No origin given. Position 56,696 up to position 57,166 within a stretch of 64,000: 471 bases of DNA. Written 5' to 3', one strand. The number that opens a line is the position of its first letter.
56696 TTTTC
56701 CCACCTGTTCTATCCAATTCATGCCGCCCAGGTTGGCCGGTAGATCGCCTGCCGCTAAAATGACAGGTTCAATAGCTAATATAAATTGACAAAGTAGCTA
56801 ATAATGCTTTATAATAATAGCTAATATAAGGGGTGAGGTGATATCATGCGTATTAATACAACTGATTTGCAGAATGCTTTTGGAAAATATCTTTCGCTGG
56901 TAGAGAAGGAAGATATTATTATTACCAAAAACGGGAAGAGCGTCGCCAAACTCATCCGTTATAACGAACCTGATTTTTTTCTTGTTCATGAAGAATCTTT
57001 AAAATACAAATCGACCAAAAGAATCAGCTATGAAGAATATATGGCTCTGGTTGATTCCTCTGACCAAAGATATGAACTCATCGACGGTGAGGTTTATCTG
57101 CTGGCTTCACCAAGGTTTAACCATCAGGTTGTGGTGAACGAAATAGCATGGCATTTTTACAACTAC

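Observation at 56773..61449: Three paralogous single-chain Phd/YefM-domain::Uma2-nuclease fusion genes clustered in 4.7 kb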

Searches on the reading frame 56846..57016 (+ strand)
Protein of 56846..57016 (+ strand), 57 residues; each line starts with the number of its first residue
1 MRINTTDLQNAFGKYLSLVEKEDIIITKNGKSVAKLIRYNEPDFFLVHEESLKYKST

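Call 70: search_solved_structures(query=A3, max_evalue=1, show_alignments=2)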
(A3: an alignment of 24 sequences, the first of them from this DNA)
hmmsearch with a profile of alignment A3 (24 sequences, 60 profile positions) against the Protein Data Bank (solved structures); distinct sequences matched with E-value up to 1: 10.
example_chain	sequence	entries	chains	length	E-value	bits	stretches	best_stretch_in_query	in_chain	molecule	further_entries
3k6q_A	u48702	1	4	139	0.009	19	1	2-29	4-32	Putative ligand binding protein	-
6ifo_F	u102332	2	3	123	0.3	14.1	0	21-57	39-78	AcrIIA2 | Anti-CRISPR protein AcrIIA2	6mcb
5qs6_A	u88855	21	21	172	0.67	13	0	21-34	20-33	T-box transcription factor T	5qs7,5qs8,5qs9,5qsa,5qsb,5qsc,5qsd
7hi9_A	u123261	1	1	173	0.67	13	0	21-34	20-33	T-box transcription factor T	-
5qrf_A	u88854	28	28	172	0.67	13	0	21-34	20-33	T-box transcription factor T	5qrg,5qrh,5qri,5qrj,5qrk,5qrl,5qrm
7hi8_A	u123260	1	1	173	0.68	12.9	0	21-34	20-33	T-box transcription factor T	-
9w3a_E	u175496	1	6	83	0.71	12.9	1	22-49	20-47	PfiA protein 1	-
6f59_A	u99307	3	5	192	0.74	12.8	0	21-34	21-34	Brachyury protein | T-box transcription factor T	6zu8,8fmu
6f58_A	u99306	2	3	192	0.75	12.8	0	21-34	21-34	Brachyury protein | T-box transcription factor T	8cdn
3dcz_A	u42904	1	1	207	0.8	12.7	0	16-41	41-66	putative RnfG subunit of electron transport complex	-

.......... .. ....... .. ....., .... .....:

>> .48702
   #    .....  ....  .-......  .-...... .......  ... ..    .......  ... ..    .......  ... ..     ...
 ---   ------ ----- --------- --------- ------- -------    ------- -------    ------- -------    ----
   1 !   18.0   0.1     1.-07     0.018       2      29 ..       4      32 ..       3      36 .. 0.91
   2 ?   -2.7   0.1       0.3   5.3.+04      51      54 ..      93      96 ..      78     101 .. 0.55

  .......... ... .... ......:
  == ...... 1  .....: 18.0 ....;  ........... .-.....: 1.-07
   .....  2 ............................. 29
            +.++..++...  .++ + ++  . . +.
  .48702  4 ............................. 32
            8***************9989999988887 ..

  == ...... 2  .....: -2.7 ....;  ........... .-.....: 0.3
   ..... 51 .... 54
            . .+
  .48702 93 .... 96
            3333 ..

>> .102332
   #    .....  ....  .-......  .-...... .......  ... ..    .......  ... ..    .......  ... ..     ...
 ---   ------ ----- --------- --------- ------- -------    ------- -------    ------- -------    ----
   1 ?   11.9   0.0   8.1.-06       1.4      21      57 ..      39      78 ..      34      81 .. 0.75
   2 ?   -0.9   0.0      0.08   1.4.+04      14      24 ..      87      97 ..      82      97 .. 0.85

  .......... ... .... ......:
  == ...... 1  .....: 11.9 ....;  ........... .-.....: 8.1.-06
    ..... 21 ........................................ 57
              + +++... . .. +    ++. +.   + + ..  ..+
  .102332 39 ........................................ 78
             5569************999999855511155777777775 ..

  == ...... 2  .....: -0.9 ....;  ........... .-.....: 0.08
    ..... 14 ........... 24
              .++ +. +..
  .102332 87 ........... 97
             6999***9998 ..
